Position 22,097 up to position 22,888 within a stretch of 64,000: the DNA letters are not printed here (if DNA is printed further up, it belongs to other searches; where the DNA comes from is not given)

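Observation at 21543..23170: Minimal arsenic module arsR-GNAT-arsM without an efflux pump, with a putatively leaderless promoter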

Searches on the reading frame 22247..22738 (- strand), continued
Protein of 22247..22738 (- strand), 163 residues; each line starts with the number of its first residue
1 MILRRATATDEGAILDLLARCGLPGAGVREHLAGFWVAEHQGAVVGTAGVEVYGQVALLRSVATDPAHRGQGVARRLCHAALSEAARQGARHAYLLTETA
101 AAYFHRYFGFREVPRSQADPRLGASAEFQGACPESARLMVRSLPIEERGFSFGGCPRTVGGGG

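Call 32: find_encoding_contigs(protein=P0062, flank=8000, max_places=1)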
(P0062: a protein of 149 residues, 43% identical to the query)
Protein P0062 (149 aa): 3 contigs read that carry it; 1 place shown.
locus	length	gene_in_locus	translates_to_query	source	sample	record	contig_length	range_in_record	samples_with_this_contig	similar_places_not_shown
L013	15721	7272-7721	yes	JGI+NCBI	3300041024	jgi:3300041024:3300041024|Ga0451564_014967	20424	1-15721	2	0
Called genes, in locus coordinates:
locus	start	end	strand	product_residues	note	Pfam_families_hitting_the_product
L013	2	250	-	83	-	?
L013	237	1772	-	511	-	PF00890:FAD_binding_2 (faint), PF01266:DAO (weak), PF01593:Amino_oxidase, PF07992:Pyr_redox_2 (faint), PF13450:NAD_binding_8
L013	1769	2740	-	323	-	PF00376:MerR, PF13411:MerR_1, PF02607:B12-binding_2, PF02310:B12-binding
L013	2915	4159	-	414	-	PF12704:MacB_PCD, PF02687:FtsX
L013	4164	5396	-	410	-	PF12704:MacB_PCD, PF02687:FtsX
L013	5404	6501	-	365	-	PF25973:BSH_CzcB (faint), PF25917:BSH_RND, PF25919:BSH_CusB (faint), PF25885:HH_EMRA (weak), PF25990:Beta-barrel_YknX, PF25967:RND-MFP_C (faint)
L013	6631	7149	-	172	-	-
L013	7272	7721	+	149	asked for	PF00583:Acetyltransf_1, PF13673:Acetyltransf_10, PF13508:Acetyltransf_7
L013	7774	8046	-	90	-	PF13237:Fer4_10 (faint), PF13484:Fer4_16 (faint), PF12838:Fer4_7 (faint), PF25160:LdpA_Fe-S-bd (weak), PF00037:Fer4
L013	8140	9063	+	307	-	PF01497:Peripla_BP_2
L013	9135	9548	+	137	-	PF06491:Disulph_isomer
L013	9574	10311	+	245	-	PF03009:GDPD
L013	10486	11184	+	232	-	PF00072:Response_reg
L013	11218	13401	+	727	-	PF07676:PD40 (faint), PF26549:Tricorn_N (faint), PF00930:DPPIV_N, PF00756:Esterase (faint), PF02129:Peptidase_S15, PF20434:BD-FAE (weak), PF01738:DLH, PF00326:Peptidase_S9, +2 more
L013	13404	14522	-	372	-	PF00155:Aminotran_1_2, PF00266:Aminotran_5, PF01053:Cys_Met_Meta_PP (weak)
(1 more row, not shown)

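Call 38: find_related_loci(query=A4, collection=genome_contigs, flank=10000)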
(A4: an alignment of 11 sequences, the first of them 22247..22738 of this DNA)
Query A4 (163 aa) in genome_contigs; peptide patterns used: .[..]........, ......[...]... (x = any residue, [..] = any of these).
206 stretches matched a pattern; 183 encode a relative of the query (tblastn E <= 1e-3); the best 80 are kept; 80 distinct loci.
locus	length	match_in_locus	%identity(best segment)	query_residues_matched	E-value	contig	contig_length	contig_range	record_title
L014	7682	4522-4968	65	3-150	3e-56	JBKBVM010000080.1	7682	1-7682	MAG: bacterium isolate 21I_052.bin.53 NODE_80_length_7682_cov_4.694320, whole genome shotgun sequence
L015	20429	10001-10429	63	3-147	4e-55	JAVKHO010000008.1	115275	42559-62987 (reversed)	MAG: Candidatus Tepidifontimicrobium thermophilum isolate HHBFW-2_201803_bins_14 HHBFW-2_201803_bins_14_scaffold_8, whol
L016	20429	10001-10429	64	3-145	2e-54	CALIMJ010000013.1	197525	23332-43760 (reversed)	MAG: uncultured bacterium isolate S1_Bin_METABAT__12_1 genome assembly, contig: c_000002430407_partial_0_197525, whole g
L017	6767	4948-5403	61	3-154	1e-51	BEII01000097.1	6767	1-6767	Bacterium HR32 DNA, contig: NODE_3435_97, isolate: HRbin32, whole genome shotgun sequence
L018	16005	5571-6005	68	3-147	4e-51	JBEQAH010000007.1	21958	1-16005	MAG: bacterium isolate 03V1_S199.semibin_refined.081 NODE_1511_length_21958_cov_3.365810, whole genome shotgun sequence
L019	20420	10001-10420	50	3-143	4e-34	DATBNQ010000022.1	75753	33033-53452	MAG TPA_asm: Gemmatimonadaceae bacterium isolate SMAG_U4028 k141_1643080, whole genome shotgun sequence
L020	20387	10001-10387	52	10-139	1e-33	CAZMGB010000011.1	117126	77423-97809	MAG TPA_asm: uncultured Dehalococcoidia bacterium isolate SRP323688_co1_256 genome assembly, contig: NODE_320_length_117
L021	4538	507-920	46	5-143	5e-33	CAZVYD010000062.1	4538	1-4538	MAG TPA_asm: uncultured Candidatus Bathyarchaeia archaeon isolate SRP231805_co2_49 genome assembly, contig: NODE_23981_l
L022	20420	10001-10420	53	3-143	4e-33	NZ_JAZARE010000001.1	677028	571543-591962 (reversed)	Ideonella sp. BN130291 contig1, whole genome shotgun sequence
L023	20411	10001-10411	53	3-140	7e-33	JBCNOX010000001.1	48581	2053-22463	MAG: Pseudoduganella sp. isolate SMAGNO138 Contig1, whole genome shotgun sequence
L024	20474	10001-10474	47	3-163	2e-32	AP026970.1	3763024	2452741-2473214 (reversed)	Comamonadaceae bacterium OS-4 DNA, complete genome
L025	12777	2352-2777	48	1-143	2e-32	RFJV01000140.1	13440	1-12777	MAG: Chloroflexi bacterium isolate J111 k99_110487, whole genome shotgun sequence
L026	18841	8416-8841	56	1-143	5e-32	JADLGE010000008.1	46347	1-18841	MAG: Gammaproteobacteria bacterium isolate SJ420 c_000000062391, whole genome shotgun sequence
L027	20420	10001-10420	50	3-143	8e-32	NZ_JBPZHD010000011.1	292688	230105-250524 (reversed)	Ideonella sp. YS5 contig11, whole genome shotgun sequence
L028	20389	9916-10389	47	3-163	9e-32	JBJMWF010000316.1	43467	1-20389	MAG: Vitreoscilla sp. isolate H2_16_all_fractions_metab_conc_71_69_31 k255_5592503, whole genome shotgun sequence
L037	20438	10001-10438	46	3-151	2e-30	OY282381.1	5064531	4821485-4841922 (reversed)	MAG: uncultured Caldilineaceae bacterium genome assembly, chromosome: 1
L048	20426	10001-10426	43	1-143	3e-29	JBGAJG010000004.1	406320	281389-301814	MAG: Chitinophagaceae bacterium isolate MAG_AAO_H125.37 AAOH125-37_opera_contig_97, whole genome shotgun sequence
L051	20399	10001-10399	46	10-143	8e-29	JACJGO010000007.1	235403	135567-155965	Flavisolibacter longurius strain BT320 5178.BT320.1_7_BT320.00007_5178.BT320.1, whole genome shotgun sequence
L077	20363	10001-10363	43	27-148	1e-25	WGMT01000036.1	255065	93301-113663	MAG: bacterium isolate RI_153 c_000000040804, whole genome shotgun sequence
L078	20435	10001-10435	40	1-146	1e-25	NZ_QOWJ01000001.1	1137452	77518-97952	Paracnuella aquatica strain N24 10_scaffold1, whole genome shotgun sequence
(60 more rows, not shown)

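Call 46: search_protein_families(library=ncbifam, proteins=[L078:10478-11572:+, L078:11587-12348:+, L051:10447-10857:+, L051:11198-12178:+, L048:10390-10845:+, L048:10898-11533:+, L048:11539-12606:+, L037:11441-12808:+, L077:11522-12676:+, L019:11093-12088:+], max_evalue=1e-10)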
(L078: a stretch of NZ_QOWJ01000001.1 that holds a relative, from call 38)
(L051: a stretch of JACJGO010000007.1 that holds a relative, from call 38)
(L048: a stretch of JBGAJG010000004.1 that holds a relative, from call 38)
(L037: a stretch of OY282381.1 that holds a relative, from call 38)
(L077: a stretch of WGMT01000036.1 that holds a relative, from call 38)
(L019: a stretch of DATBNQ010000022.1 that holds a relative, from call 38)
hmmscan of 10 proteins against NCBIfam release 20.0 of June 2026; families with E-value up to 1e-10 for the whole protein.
L078:10478-11572:+ (365 aa): 1 family
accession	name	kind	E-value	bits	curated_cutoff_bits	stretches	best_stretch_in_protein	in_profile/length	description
TIGR00832.1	acr3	equivalog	9.4e-139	462.3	282.8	1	15-344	1-327/327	ACR3 family arsenite efflux transporter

L078:11587-12348:+ (254 aa): 2 families
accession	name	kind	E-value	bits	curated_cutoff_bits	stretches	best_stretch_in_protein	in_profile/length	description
TIGR00040.1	yfcE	subfamily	4.4e-13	49.6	56.25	1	1-209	1-152/158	YfcE family phosphodiesterase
NF006988.0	PRK09453.1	equivalog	9.4e-12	45.1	117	0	1-64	1-74/183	phosphodiesterase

L051:10447-10857:+ (137 aa): 3 families
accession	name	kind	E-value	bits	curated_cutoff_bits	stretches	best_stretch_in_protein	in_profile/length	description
TIGR02691.1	arsC_pI258_fam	equivalog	8.1e-47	158.7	174.3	1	5-131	2-128/129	arsenate reductase (thioredoxin)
NF010053.0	PRK13530.1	subfamily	2.2e-41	141.3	215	1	2-133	4-129/133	arsenate reductase (thioredoxin)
TIGR02689.1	ars_reduc_gluta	equivalog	7e-22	78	157.6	1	2-132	1-125/126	arsenate reductase, glutathione/glutaredoxin type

L051:11198-12178:+ (327 aa): 0 families

L048:10390-10845:+ (152 aa): 3 families
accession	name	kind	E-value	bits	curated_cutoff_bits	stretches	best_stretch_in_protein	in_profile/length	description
TIGR02691.1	arsC_pI258_fam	equivalog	1.2e-43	148.5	174.3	1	20-143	2-125/129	arsenate reductase (thioredoxin)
NF010053.0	PRK13530.1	subfamily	2.3e-36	125.1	215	1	17-149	4-130/133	arsenate reductase (thioredoxin)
TIGR02689.1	ars_reduc_gluta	equivalog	1.6e-21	76.8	157.6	1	17-146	1-124/126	arsenate reductase, glutathione/glutaredoxin type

L048:10898-11533:+ (212 aa): 0 families

L048:11539-12606:+ (356 aa): 1 family
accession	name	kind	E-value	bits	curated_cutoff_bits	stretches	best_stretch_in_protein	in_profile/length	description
NF042969.1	AcxyGlmanDactase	equivalog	4.6e-32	111.2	500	1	27-356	5-322/323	bifunctional acetylxylan esterase/glucomannan deacetylase AxeC2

L037:11441-12808:+ (456 aa): 5 families
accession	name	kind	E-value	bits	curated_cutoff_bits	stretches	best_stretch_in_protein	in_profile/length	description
NF009048.0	PRK12382.1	subfamily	1.6e-20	73.3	364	1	281-443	221-383/392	arabinose transporter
NF003477.0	PRK05122.1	subfamily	7.5e-20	70.9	374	1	287-449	229-391/404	MFS transporter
TIGR00880.1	2_A_01_02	superfamily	2.4e-16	60.1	131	1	53-155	3-105/141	multidrug resistance protein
TIGR00881.1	2A0104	subfamily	5.1e-13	48.8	407.75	0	34-164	16-146/379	phosphoglycerate transporter protein PgtP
NF047574.1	opine_export_Sa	equivalog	5.2e-12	45.5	235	0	18-153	11-145/388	staphylopine family metallophore export MFS transporter CntE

L077:11522-12676:+ (385 aa): 7 families
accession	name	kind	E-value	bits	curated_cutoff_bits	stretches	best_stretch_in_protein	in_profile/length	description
NF009048.0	PRK12382.1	subfamily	5.6e-21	74.8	364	1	209-374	216-383/392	arabinose transporter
TIGR00880.1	2_A_01_02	superfamily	3.1e-20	72.7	131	1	55-190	4-139/141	multidrug resistance protein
NF003477.0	PRK05122.1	subfamily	4.2e-19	68.5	374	1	7-374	7-385/404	MFS transporter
TIGR00893.1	2A0114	subfamily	2.1e-16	59.9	395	1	44-192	24-172/399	D-galactonate transporter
TIGR00881.1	2A0104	subfamily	2.4e-14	53.2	407.75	0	38-185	19-167/379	phosphoglycerate transporter protein PgtP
NF033135.1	cmx_cmrA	equivalog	1.5e-13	50.6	400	1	51-370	40-367/374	Cmx/CmrA family chloramphenicol efflux MFS transporter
TIGR00710.1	efflux_Bcr_CflA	subfamily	1.1e-11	44.8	200.9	1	64-333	55-334/385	Bcr/CflA family efflux MFS transporter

L019:11093-12088:+ (332 aa): 4 families
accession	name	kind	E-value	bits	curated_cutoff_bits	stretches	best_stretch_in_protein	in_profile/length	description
TIGR00545.2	lipoyltrans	equivalog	6.7e-120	400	280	1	1-330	1-327/328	lipoate--protein ligase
NF053790.1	LplA_LipA_fuse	exception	2e-72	244.7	800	1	9-330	12-324/606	bifunctional lipoate--protein ligase/lipoyl synthase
NF053750.1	LplA_large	exception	6e-31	107.7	480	1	12-243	10-246/248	lipoate-protein ligase large subunit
NF053751.1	LplAB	exception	1.7e-24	86.5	550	1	10-242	108-344/348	lipoate-protein ligase LplAB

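Call 55: search_solved_structures(query=window:22247-22738:-, show_alignments=2, max_evalue=0.001)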
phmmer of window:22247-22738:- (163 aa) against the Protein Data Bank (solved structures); distinct sequences matched with E-value up to 0.001: 4.
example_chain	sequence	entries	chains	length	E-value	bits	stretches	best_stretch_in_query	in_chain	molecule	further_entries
5yge_A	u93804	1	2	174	2.2e-05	27.9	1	29-114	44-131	Amino-acid acetyltransferase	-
5yo2_A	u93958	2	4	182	2.4e-05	27.8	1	29-114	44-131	Amino-acid acetyltransferase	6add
5ib0_A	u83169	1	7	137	0.00076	22.9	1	38-101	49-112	Uncharacterized protein PA4534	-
4ubr_A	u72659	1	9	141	0.00078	22.9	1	38-101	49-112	Putative acetyltransferase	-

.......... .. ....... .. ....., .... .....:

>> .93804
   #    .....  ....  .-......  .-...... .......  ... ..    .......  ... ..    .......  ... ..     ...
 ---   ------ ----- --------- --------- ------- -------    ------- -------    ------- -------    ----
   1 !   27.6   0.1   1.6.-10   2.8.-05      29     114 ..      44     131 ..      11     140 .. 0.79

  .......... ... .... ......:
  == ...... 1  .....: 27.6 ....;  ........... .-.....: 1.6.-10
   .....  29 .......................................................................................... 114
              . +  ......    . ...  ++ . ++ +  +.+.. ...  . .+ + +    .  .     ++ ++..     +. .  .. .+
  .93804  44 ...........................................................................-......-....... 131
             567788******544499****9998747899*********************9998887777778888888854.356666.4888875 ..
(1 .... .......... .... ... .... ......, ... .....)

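Call 79: predict_structure(alignment_id=A2)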
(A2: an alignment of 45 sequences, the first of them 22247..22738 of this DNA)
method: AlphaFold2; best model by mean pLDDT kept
length: 163 residues; sequences in the alignment: 45
mean_pLDDT: 92.4   pTM: 0.82
mean pLDDT of the five models: 92.4, 91.8, 91.7, 89.8, 89.3
residues with pLDDT >= 90: 132; 70-90: 22; 50-70: 9; < 50: 0
segments of 3 or more residues with pLDDT < 50: none
pLDDT, mean of each block of 10 residues (from residue 1): 97 98 93 97 98 97 97 98 97 96 97 96 87 90 80 68 73
secondary structure, 60 per line:
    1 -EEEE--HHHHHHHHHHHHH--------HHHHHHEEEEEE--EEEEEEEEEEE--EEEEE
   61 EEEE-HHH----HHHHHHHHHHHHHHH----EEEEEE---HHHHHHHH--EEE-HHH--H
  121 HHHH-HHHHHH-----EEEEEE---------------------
elements in order: E2-5 H8-20 H29-34 E35-40 E43-53 E56-64 H73-87 E92-97 H101-108 E111-113 H120-124 H126-131 E137-142

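Call 81: fold_search(model_id=the predicted structure, library=pdb)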
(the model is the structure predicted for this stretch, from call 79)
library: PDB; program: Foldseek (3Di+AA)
matches with E <= 10: 1335; with E <= 0.001: 713
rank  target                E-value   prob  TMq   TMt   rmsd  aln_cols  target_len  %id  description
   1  2r8v                  5.9e-12  1.00  0.75  0.30   2.7       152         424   19  Native structure of N-acetylglutamate synthase from Neisseria gonorrhoeae (released 2008-01-15)
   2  5yo2_B                1.0e-11  1.00  0.71  0.70   4.4       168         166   23  The crystal structure of Rv2747 from Mycobacterium tuberculosis in complex with Acetyl CoA and L-Arginine (released 2018-11-07)
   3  5yo2_A                1.7e-11  1.00  0.73  0.71   3.1       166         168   24  The crystal structure of Rv2747 from Mycobacterium tuberculosis in complex with Acetyl CoA and L-Arginine (released 2018-11-07)
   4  5yge_B                3.4e-11  1.00  0.69  0.68   5.1       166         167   24  ArgA complexed with AceCoA and glutamate (released 2017-10-11)
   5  5yge_A                6.4e-11  1.00  0.70  0.67   5.0       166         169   23  ArgA complexed with AceCoA and glutamate (released 2017-10-11)
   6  3d2p_A                4.2e-10  1.00  0.72  0.29   2.7       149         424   18  Crystal structure of N-acetylglutamate synthase from Neisseria gonorrhoeae complexed with coenzyme A and L-arginine (released 2008-12-23)
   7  9cr5_B                2.0e-09  1.00  0.66  0.63   4.9       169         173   20  Crystal structure of GNAT superfamily acetyltransferase PA2271 from Pseudomonas aeruginosa (released 2025-05-28)
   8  9cr5_A                4.5e-09  1.00  0.66  0.63   4.9       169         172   21  Crystal structure of GNAT superfamily acetyltransferase PA2271 from Pseudomonas aeruginosa (released 2025-05-28)
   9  3d8p_A                5.1e-09  1.00  0.69  0.71   3.5       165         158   17  Crystal structure of acetyltransferase of GNAT family (NP_373092.1) from STAPHYLOCOCCUS AUREUS MU50 at 2.20 A resoluti (released 2008-10-28)
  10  3d8p_B                8.4e-09  1.00  0.69  0.71   3.2       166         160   16  Crystal structure of acetyltransferase of GNAT family (NP_373092.1) from STAPHYLOCOCCUS AUREUS MU50 at 2.20 A resoluti (released 2008-10-28)
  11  2fia_B                1.0e-08  1.00  0.65  0.66   5.1       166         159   20  The crystal structure of the acetyltransferase from Enterococcus faecalis (released 2006-02-14)
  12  4pv6_F                1.4e-08  1.00  0.64  0.69   4.6       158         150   22  Crystal Structure Analysis of Ard1 from Thermoplasma volcanium (released 2015-01-21)
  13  3e0k                  1.5e-08  1.00  0.67  0.74   2.5       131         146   21  Crystal structure of C-termianl domain of N-acetylglutamate synthase from Vibrio parahaemolyticus (released 2008-08-19)
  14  5jph_A                4.0e-08  1.00  0.65  0.73   3.5       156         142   17  Structure of a GNAT acetyltransferase SACOL1063 from Staphylococcus aureus in complex with CoA (released 2016-06-29)
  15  6sk1                  7.1e-08  1.00  0.61  0.62   5.0       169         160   18  Diaminobutyrate acetyltransferase EctA from Paenibacillus lautus in complex with coenzyme A (released 2020-01-29)
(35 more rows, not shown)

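Call 87: search_protein_families(library=ncbifam, proteins=[L037:9980-11398:+], max_evalue=1e-10)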
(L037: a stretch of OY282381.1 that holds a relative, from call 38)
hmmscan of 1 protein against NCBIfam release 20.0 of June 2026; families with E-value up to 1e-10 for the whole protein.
L037:9980-11398:+ (473 aa): 21 families
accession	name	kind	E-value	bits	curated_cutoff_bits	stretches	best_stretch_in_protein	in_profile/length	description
NF008823.0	PRK11873.1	subfamily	7.6e-84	281.4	263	1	168-472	3-269/272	arsenite methyltransferase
NF041537.1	ArsM_AhpD_UU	exception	6e-51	173.2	510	1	239-436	43-236/345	arsenite methyltransferase/AhpD domain selenoprotein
NF047649.1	MTase_UXPK_star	exception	1.7e-49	168.4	460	1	241-429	47-230/283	methyltransferase/UXPK-star double selenoprotein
NF041536.1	ArsM_DUF2284_UU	exception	1.2e-45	155.7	575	1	242-434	47-234/459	arsenite methyltransferase/DUF2284 domain selenoprotein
NF040538.1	methyl_ArsM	equivalog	8.9e-40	136.9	500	2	339-431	170-259/356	arsinothricin biosynthesis methyltransferase ArsM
NF040501.1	resist_ArsN2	equivalog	2.1e-39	134.2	125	1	16-145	2-132/133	arsenic resistance N-acetyltransferase ArsN2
NF045667.1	MTase_DVU1556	equivalog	8.2e-28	97.3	155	1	265-426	16-164/213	DVU_1556 family methyltransferase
NF038099.1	AsSugarArsM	exception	8.6e-26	90.9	400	1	249-433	36-224/321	arsenosugar biosynthesis arsenite methyltransferase ArsM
NF040539.1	AST_met_ArsM_2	exception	3e-19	69.9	240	1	274-427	59-210/262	putative arsinothricin biosynthesis methyltransferase ArsM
NF001240.0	PRK00216.1-1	equivalog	3.7e-17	62.2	378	1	267-375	59-168/251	bifunctional demethylmenaquinone methyltransferase/2-methoxy-6-polyprenyl-1,4-benzoquinol methylase UbiE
NF001244.0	PRK00216.1-5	equivalog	1.7e-16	60.3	216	1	269-378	46-156/236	bifunctional demethylmenaquinone methyltransferase/2-methoxy-6-polyprenyl-1,4-benzoquinol methylase UbiE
TIGR02072.1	BioC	equivalog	1.2e-15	58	184.95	1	273-387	36-143/244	malonyl-ACP O-methyltransferase BioC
TIGR01934.1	MenG_MenH_UbiE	subfamily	3e-15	56.1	158.35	1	270-378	38-144/223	ubiquinone/menaquinone biosynthesis methyltransferase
NF043040.1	corrin_prot_MT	hypoth_equivalog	3.1e-15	56.2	180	1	268-381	37-153/216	corrinoid protein-associated methyltransferase CpaM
NF052510.1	methyltran_MpqE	exception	1.4e-14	54.1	335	1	267-374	42-150/234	methyl-plastoquinone biosynthesis methyltransferase MpqE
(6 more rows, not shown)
